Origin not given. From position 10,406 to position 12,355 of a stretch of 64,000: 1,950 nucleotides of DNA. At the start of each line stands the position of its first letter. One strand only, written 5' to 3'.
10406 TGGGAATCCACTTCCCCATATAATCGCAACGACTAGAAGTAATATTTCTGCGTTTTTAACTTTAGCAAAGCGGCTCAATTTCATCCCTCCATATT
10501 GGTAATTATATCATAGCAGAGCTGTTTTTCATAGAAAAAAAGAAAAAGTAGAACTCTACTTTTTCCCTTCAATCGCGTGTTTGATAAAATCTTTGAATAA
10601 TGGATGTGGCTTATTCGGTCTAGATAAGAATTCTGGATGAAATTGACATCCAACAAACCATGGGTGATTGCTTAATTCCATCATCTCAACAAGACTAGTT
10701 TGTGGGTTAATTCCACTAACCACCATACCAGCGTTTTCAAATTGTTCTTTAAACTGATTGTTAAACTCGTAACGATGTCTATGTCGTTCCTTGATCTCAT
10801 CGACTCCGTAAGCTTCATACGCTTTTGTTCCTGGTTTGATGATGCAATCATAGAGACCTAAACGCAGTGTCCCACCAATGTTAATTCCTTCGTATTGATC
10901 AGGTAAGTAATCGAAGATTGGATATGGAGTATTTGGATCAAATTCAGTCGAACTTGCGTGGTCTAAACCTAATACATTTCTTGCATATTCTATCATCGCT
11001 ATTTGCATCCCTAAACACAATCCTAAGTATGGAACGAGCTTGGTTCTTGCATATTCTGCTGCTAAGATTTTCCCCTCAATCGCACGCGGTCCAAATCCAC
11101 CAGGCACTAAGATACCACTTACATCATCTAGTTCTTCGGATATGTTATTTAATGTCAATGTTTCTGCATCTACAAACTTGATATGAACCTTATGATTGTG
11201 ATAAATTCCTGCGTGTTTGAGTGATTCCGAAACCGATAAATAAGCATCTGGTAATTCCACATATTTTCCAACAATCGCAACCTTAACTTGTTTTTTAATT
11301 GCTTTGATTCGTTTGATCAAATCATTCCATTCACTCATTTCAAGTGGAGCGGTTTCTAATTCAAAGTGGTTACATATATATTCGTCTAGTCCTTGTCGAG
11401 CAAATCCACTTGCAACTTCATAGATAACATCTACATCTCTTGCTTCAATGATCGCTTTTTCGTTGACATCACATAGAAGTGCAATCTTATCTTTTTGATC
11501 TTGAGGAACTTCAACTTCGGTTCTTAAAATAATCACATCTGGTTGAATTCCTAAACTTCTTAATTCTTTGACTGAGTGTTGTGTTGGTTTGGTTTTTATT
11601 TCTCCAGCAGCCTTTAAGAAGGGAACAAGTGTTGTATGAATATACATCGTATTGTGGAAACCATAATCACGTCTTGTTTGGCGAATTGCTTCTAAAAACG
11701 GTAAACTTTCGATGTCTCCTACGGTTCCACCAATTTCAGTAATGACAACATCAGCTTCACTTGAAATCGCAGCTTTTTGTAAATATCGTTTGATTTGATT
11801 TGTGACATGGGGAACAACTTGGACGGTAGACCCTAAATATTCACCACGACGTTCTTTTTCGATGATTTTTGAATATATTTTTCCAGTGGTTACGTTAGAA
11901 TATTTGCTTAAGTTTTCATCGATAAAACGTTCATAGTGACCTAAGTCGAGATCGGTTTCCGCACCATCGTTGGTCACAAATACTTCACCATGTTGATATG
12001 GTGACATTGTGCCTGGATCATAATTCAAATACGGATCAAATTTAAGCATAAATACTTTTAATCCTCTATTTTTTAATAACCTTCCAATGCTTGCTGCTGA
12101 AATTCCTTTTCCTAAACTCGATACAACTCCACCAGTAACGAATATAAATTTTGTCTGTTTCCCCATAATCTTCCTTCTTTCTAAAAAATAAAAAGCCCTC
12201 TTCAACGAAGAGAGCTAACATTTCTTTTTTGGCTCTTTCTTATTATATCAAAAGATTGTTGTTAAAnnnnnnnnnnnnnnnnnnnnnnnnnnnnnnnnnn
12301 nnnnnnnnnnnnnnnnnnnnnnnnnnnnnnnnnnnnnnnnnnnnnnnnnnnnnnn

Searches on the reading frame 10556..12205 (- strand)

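Call 41: search_protein_families(library=pfam, proteins=[window:10556-12205:-], max_evalue=0.00001)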
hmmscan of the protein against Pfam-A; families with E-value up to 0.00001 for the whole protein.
window:10556-12205:- (549 aa): 2 families
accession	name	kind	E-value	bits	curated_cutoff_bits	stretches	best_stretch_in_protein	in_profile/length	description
PF06418.20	CTP_synth_N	-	1e-126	422.1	26.1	1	19-283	1-265/265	CTP synthase N-terminus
PF00117.34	GATase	-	2e-37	129.2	22.8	1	318-542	2-189/190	Glutamine amidotransferase class-I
